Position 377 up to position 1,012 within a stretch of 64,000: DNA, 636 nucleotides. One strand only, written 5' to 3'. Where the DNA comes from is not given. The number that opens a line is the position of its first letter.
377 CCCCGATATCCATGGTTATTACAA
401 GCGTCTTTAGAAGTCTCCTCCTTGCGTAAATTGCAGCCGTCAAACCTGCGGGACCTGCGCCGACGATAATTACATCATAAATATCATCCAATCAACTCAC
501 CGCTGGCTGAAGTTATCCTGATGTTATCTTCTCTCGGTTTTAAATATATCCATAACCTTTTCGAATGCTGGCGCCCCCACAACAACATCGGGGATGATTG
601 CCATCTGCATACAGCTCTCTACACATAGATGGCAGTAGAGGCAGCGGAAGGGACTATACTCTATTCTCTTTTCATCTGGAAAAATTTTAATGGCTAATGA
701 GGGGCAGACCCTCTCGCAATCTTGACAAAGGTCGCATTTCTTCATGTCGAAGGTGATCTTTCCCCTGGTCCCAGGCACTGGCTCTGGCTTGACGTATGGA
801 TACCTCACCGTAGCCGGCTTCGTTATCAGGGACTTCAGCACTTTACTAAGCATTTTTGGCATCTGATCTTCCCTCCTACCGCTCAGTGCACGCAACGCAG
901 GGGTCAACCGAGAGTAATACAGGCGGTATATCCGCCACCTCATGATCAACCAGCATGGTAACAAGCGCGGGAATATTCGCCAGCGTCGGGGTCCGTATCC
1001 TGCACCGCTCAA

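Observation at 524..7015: Ech-type [NiFe] hydrogenase operon in which the NuoC/EchD subunit is fused to a GltD/NfnB-like NAD(P)H:FAD iron-sulfur oxidoreductase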

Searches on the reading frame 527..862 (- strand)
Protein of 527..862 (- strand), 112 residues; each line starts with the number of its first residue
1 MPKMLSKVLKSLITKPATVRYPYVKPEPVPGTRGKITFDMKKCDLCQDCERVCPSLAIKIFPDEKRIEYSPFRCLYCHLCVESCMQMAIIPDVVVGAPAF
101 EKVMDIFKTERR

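Call 5: search_protein_families(library=pfam, proteins=[window:527-862:-], max_evalue=0.01)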
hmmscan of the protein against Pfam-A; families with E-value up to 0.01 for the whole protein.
window:527-862:- (112 aa): 8 families
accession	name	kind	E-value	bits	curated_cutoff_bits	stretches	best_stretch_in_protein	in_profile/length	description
PF12838.12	Fer4_7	-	2.2e-09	38.1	27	1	42-86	1-50/52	4Fe-4S dicluster domain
PF13237.11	Fer4_10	-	2.5e-08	34.1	25.5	1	36-84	2-52/53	4Fe-4S dicluster domain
PF00037.32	Fer4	-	8.1e-08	32.2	21.1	1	36-59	1-24/24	4Fe-4S binding domain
PF13187.11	Fer4_9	-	3.2e-07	30.7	27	1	42-89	1-52/52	4Fe-4S dicluster domain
PF12837.12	Fer4_6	-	8.6e-06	25.9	25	1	35-58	1-24/24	4Fe-4S binding domain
PF13484.11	Fer4_16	-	0.00012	23.2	30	0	42-60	1-19/66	4Fe-4S double cluster binding domain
PF12797.12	Fer4_2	-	0.00028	21.1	24.5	1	35-55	2-22/22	4Fe-4S binding domain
PF13183.11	Fer4_8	-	0.0037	18.2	27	0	39-55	50-66/68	4Fe-4S dicluster domain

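Call 7: search_protein_families(library=ncbifam, proteins=[window:527-862:-], max_evalue=0.001)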
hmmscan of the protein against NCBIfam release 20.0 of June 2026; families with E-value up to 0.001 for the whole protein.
window:527-862:- (112 aa): 39 families (the best 25 are shown)
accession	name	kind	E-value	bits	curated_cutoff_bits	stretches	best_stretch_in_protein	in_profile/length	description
NF006221.0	PRK08348.1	subfamily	8.7e-19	67.6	124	1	3-89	5-92/136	NADH-plastoquinone oxidoreductase subunit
TIGR01971.1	NuoI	subfamily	3.9e-11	42.6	113.05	1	8-89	5-98/121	NADH-quinone oxidoreductase, chain I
NF006076.0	PRK08222.1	equivalog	1.2e-10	41.5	270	1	7-89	3-90/181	hydrogenase 4 subunit H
NF004541.0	PRK05888.2-2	equivalog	1.7e-10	41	217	1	17-94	37-116/168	NADH-quinone oxidoreductase subunit NuoI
NF004543.0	PRK05888.2-5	equivalog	3.1e-10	39.9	243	1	9-88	27-114/217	NADH-quinone oxidoreductase subunit NuoI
NF009053.0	PRK12387.1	subfamily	6.9e-10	39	204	1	4-89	4-90/180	formate hydrogenlyase complex iron-sulfur subunit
NF043039.1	HgcAB_like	equivalog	4.3e-08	33.1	285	1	32-89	291-349/350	HgcAB-like fusion protein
NF010590.0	PRK13984.1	equivalog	6.7e-08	31.1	946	1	8-86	17-105/611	putative oxidoreductase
NF004537.0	PRK05888.1-3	equivalog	7e-08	32.2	163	1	8-86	30-127/204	NADH-quinone oxidoreductase subunit NuoI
TIGR00403.1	ndhI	equivalog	7.3e-08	32.2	302.35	1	11-85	32-115/183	NAD(P)H-quinone oxidoreductase subunit I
NF004545.0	PRK05888.3-1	equivalog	1.5e-07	31.2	229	1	6-61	31-86/154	NADH-quinone oxidoreductase subunit NuoI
NF038196.1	ferrodoxin_EFR1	subfamily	2.3e-07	31.1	75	1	34-89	178-229/242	EFR1 family ferrodoxin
NF045874.1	Vhu_polyferre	exception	2.5e-07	29.8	600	1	33-92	51-108/381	F420-non-reducing hydrogenase associated-polyferredoxin VhuB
TIGR02494.1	PFLE_PFLC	subfamily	6.6e-07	28.9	174.35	1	33-106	40-112/293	glycyl-radical enzyme activating protein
NF040612.1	F420_dehyd_FpoI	exception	7.7e-07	29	180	1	5-89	6-99/135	F420H2 dehydrogenase subunit FpoI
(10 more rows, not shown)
